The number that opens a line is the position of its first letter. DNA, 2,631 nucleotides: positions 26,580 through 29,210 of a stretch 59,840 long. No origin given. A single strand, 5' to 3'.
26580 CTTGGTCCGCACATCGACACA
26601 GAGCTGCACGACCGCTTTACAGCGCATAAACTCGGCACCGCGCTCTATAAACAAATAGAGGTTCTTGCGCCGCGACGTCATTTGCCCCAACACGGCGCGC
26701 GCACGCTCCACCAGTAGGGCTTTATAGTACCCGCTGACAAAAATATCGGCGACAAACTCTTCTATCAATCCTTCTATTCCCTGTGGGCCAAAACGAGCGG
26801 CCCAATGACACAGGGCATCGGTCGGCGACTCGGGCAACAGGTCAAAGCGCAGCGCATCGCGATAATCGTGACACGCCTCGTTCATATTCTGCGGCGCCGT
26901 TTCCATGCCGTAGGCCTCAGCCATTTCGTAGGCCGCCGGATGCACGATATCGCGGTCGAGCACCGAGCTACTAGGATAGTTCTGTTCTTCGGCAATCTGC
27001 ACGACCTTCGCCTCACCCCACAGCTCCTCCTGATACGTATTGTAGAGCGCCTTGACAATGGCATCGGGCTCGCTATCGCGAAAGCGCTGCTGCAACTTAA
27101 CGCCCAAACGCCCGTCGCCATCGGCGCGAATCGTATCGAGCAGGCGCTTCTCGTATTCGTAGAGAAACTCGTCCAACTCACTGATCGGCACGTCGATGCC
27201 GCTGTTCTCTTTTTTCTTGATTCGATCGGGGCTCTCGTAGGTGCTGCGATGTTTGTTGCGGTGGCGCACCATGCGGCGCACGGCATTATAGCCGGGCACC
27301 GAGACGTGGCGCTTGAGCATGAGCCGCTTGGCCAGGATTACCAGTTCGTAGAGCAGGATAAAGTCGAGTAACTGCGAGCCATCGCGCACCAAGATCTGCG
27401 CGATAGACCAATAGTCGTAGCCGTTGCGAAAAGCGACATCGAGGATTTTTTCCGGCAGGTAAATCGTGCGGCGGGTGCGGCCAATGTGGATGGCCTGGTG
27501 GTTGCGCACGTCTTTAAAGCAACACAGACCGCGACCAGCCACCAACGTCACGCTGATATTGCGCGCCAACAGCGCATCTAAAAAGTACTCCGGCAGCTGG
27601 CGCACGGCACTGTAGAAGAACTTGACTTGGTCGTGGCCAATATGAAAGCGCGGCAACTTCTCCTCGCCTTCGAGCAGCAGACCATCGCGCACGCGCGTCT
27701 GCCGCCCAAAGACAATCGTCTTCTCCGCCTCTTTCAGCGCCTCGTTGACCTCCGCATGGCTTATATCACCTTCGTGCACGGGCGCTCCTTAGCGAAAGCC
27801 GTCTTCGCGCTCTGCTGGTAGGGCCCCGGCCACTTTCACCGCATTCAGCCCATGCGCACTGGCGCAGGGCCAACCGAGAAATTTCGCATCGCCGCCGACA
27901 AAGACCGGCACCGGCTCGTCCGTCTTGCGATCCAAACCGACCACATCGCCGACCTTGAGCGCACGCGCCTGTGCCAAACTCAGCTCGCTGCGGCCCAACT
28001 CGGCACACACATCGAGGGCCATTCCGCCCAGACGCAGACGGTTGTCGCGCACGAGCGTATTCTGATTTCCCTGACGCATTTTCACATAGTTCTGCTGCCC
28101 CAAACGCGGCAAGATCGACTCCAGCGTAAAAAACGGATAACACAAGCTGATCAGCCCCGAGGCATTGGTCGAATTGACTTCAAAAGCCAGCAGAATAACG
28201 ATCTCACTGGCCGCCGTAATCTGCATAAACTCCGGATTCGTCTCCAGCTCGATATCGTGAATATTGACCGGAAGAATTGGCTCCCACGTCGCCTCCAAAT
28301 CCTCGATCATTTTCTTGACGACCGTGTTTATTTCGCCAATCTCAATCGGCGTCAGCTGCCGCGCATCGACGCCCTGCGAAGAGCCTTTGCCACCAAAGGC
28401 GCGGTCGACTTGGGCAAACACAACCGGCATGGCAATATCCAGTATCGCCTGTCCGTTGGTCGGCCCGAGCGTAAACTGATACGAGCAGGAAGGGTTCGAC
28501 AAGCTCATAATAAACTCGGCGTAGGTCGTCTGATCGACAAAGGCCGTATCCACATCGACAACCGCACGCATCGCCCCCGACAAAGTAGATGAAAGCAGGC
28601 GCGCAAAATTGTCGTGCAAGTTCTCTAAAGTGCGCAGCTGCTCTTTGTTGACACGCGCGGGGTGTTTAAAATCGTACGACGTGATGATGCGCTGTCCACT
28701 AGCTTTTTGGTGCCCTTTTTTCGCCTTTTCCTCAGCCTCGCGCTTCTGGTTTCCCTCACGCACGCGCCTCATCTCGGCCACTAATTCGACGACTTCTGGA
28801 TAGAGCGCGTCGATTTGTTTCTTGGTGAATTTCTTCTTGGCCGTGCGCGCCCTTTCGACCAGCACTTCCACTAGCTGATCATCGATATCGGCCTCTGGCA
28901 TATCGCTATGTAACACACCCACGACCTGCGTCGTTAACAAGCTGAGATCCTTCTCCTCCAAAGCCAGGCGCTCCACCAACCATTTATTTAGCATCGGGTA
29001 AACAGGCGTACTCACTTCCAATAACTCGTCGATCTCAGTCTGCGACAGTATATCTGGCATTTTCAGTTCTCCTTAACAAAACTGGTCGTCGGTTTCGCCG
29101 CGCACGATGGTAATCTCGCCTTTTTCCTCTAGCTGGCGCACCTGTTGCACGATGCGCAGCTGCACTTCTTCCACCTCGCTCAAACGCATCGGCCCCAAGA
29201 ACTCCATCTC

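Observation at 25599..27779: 726-aa protein with no recognisable motif, translationally coupled to fliM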

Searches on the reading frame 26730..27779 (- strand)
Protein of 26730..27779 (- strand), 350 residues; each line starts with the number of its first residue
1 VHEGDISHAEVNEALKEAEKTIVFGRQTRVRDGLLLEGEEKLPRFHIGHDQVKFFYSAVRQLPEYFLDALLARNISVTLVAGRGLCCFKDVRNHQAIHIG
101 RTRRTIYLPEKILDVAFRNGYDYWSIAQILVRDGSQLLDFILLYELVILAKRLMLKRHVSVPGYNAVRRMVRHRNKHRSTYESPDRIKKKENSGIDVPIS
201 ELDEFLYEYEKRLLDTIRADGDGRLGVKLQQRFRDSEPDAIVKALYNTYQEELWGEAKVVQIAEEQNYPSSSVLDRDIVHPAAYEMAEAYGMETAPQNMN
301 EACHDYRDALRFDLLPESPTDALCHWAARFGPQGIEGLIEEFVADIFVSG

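Call 64: predict_structure(alignment_id=A2)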
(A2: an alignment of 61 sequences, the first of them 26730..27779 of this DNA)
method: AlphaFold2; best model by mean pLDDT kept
length: 350 residues; sequences in the alignment: 61
mean_pLDDT: 87.8   pTM: 0.86
mean pLDDT of the five models: 87.8, 87.8, 87.5, 86.1, 85.6
residues with pLDDT >= 90: 209; 70-90: 113; 50-70: 25; < 50: 3
segments of 3 or more residues with pLDDT < 50: none
pLDDT, mean of each block of 10 residues (from residue 1): 88 91 83 74 76 89 95 94 91 94 93 87 83 97 96 90 94 95 90 91 96 86 58 88 93 92 81 79 93 93 89 75 93 91 74
secondary structure, 60 per line:
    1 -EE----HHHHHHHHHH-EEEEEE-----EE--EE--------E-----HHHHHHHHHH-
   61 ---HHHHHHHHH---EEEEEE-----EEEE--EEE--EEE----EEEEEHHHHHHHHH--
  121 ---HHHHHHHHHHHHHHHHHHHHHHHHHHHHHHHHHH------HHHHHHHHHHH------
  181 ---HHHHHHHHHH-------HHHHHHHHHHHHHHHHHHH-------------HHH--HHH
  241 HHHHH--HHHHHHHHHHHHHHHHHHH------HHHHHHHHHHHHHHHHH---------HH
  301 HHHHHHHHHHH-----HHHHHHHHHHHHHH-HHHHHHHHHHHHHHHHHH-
elements in order: H8-17 E19-24 H50-59 H64-72 E76-81 E87-90 E93-95 E98-100 E105-109 H110-118 H124-157 H164-174 H184-193 H201-219 H238-245 H248-266 H273-289 H299-311 H317-330 H332-349

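Call 66: fold_search(model_id=the predicted structure, library=pdb)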
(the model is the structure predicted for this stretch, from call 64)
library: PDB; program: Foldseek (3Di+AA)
matches with E <= 10: 47; with E <= 0.001: 0
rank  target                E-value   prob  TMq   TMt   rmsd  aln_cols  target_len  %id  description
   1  8qqu_C                1.2e+00  0.07  0.15  0.12  24.0       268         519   13  Asymetric subunit of E. coli DNA gyrase bound to a linear part of a DNA minicircle (released 2024-04-10)
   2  1pwv_B                2.0e+00  0.09  0.23  0.12  18.9       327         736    9  Crystal structure of Anthrax Lethal Factor wild-type protein complexed with an optimised peptide substrate. (released 2004-02-03)
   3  1pwu_B                2.0e+00  0.06  0.18  0.10  18.1       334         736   12  Crystal Structure of Anthrax Lethal Factor complexed with (3-(N-hydroxycarboxamido)-2-isobutylpropanoyl-Trp-methylamid (released 2004-02-03)
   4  1pwp_B                2.1e+00  0.06  0.20  0.11  18.4       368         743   10  Crystal Structure of the Anthrax Lethal Factor complexed with Small Molecule Inhibitor NSC 12155 (released 2004-01-13)
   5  8qqs_C                2.2e+00  0.06  0.15  0.11  17.9       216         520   13  E. coli DNA gyrase bound to a linear part of a DNA minicircle (released 2024-04-10)
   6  4qhf                  2.3e+00  0.33  0.16  0.45   3.7        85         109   20  Crystal structure of Methanocaldococcus jannaschii monomeric selecase (released 2014-07-16)
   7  1j7n_A                2.5e+00  0.08  0.23  0.12  21.0       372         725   11  Anthrax Toxin Lethal factor (released 2001-11-07)
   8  8qdx_A                2.5e+00  0.06  0.15  0.11  18.1       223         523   12  E. coli DNA gyrase bound to a DNA crossover (released 2024-04-10)
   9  4z3o_B                2.9e+00  0.04  0.16  0.09  25.6       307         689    9  Quinolone(Moxifloxacin)-DNA cleavage complex of topoisomerase IV from S. pneumoniae (released 2016-09-14)
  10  8pr1_G                3.2e+00  0.03  0.14  0.09  30.6       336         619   10  Cytoplasmic dynein-B heavy chain bound to IC-LC tower (released 2024-03-27)
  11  7usd_B                3.2e+00  0.02  0.11  0.06  17.7       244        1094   15  Cryo-EM structure of D-site Rac1-bound WAVE Regulatory Complex (released 2022-09-21)
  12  5i9f_A                3.3e+00  0.05  0.14  0.13  20.1       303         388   10  Crystal structure of designed pentatricopeptide repeat protein dPPR-U10 in complex with its target RNA U10 (released 2016-04-27)
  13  8xxi                  3.5e+00  0.02  0.13  0.11  20.4       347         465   12  Structure of y+LAT1 bound with Leu (released 2025-01-22)
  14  9u6g_N                3.8e+00  0.04  0.11  0.12  19.4       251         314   13  Cryo-EM structure of the Vo domain of V/A-ATPase in liposomes, state1 (released 2025-10-29)
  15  1pww_B                4.0e+00  0.06  0.23  0.12  19.4       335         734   11  Crystal structure of Anthrax Lethal Factor active site mutant protein complexed with an optimised peptide substrate in (released 2004-01-27)
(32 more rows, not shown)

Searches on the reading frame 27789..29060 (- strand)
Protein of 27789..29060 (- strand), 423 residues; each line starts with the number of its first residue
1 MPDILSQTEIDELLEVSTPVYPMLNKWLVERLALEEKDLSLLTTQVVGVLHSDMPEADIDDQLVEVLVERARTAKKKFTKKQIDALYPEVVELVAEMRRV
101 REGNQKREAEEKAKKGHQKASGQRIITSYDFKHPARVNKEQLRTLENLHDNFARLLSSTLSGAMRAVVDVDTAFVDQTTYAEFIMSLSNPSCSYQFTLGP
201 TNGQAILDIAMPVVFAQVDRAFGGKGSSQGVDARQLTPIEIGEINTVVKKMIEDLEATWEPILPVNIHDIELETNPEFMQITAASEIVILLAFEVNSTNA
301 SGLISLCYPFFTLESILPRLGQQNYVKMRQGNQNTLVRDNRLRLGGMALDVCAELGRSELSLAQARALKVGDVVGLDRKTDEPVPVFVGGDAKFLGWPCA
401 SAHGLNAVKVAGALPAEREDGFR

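Call 7: search_protein_families(library=pfam, proteins=[window:27789-29060:-], max_evalue=0.01)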
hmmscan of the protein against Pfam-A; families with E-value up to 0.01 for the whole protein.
window:27789-29060:- (423 aa): 2 families
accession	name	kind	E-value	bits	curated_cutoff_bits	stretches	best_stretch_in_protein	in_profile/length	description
PF02154.20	FliM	-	4.7e-50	170.6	27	1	129-320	1-192/192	Flagellar motor switch protein FliM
PF01052.25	FliMN_C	-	2e-12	47.3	23.8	1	345-401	4-60/73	Type III flagellar switch regulator (C-ring) FliN C-term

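Call 8: search_protein_families(library=ncbifam, proteins=[window:27789-29060:-], max_evalue=0.01)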
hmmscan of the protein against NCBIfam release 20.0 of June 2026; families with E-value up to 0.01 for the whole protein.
window:27789-29060:- (423 aa): 4 families
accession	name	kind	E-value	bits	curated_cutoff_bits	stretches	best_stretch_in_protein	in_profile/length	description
TIGR01397.1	fliM_switch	equivalog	1.5e-68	231.3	219.6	1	115-410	22-315/320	flagellar motor switch protein FliM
NF005194.1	PRK06666.1-5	equivalog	1e-24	87.4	206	1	120-395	30-308/327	flagellar motor switch protein FliM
TIGR02480.1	fliN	equivalog_domain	2.1e-06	27.6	84.05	1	347-390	8-51/77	flagellar motor switch protein FliN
TIGR02551.1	SpaO_YscQ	equivalog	0.00055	20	100.8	1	343-390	231-278/300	type III secretion system cytoplasmic ring protein SctQ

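Call 25: search_protein_families(library=padloc, proteins=[window:27789-29060:-], max_evalue=0.01)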
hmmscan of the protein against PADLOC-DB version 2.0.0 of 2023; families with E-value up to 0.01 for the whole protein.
window:27789-29060:- (423 aa): 0 families
